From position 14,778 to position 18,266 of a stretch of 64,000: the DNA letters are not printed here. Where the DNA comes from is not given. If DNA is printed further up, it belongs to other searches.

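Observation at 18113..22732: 1000-residue uninterrupted coiled coil in a membrane-anchored protein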

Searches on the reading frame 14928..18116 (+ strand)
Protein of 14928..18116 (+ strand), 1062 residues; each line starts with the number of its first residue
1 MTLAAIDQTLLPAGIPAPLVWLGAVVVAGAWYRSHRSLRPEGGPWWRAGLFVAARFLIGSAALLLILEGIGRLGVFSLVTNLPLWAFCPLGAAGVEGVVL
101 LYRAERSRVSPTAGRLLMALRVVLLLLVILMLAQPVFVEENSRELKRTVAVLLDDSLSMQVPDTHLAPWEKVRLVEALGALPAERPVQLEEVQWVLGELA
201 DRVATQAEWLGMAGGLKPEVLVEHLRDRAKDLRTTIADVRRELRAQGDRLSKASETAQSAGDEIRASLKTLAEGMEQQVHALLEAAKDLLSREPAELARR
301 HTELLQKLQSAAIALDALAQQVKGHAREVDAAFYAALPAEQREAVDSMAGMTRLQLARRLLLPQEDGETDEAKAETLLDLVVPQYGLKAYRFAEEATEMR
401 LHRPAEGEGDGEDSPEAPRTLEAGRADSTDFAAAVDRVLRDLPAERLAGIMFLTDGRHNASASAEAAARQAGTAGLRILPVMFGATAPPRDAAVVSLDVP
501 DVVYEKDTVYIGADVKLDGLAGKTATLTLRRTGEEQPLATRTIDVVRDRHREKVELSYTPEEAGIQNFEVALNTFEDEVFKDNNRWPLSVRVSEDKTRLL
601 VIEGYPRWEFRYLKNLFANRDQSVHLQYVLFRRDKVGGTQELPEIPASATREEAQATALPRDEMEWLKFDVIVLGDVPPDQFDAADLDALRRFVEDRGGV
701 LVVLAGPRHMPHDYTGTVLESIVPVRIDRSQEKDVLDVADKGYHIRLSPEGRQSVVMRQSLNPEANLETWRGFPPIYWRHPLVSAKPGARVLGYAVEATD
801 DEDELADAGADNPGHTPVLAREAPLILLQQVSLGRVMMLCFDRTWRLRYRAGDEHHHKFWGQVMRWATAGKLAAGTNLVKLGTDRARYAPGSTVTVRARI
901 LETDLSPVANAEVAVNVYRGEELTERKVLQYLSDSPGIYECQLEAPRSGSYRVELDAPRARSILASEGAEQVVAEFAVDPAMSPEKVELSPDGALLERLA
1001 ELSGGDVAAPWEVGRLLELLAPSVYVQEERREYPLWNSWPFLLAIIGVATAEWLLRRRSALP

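Call 4: search_protein_families(library=pfam, proteins=[window:14928-18116:+], max_evalue=0.01)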
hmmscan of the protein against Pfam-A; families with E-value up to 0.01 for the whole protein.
window:14928-18116:+ (1062 aa): 3 families
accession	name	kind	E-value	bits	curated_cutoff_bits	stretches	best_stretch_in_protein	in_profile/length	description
PF01835.25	MG2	-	2.9e-05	24.8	32.8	1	883-958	6-83/96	MG2 domain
PF24157.1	DUF7408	-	0.0059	17.1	27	0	668-716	37-83/174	Domain of unknown function (DUF7408)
PF01442.23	Apolipoprotein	-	0.0092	16.1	90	0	223-330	77-182/190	Apolipoprotein A1/A4/E domain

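Call 6: search_protein_families(library=ncbifam, proteins=[window:14928-18116:+], max_evalue=0.01)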
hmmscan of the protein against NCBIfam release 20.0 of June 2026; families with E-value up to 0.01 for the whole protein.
window:14928-18116:+ (1062 aa): 1 family
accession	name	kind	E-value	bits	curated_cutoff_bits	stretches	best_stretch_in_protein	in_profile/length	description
TIGR02226.1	two_anch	domain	0.004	17.4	23.05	0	108-138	47-79/82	N-terminal double-transmembrane domain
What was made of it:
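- Tried and rejected: Pfam and NCBIfam on the full-length protein: no hits (calls 4, 6).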

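Call 89: search_protein_families(library=padloc, proteins=[window:14928-18116:+], max_evalue=0.001)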
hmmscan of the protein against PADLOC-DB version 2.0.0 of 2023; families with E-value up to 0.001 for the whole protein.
window:14928-18116:+ (1062 aa): 0 families
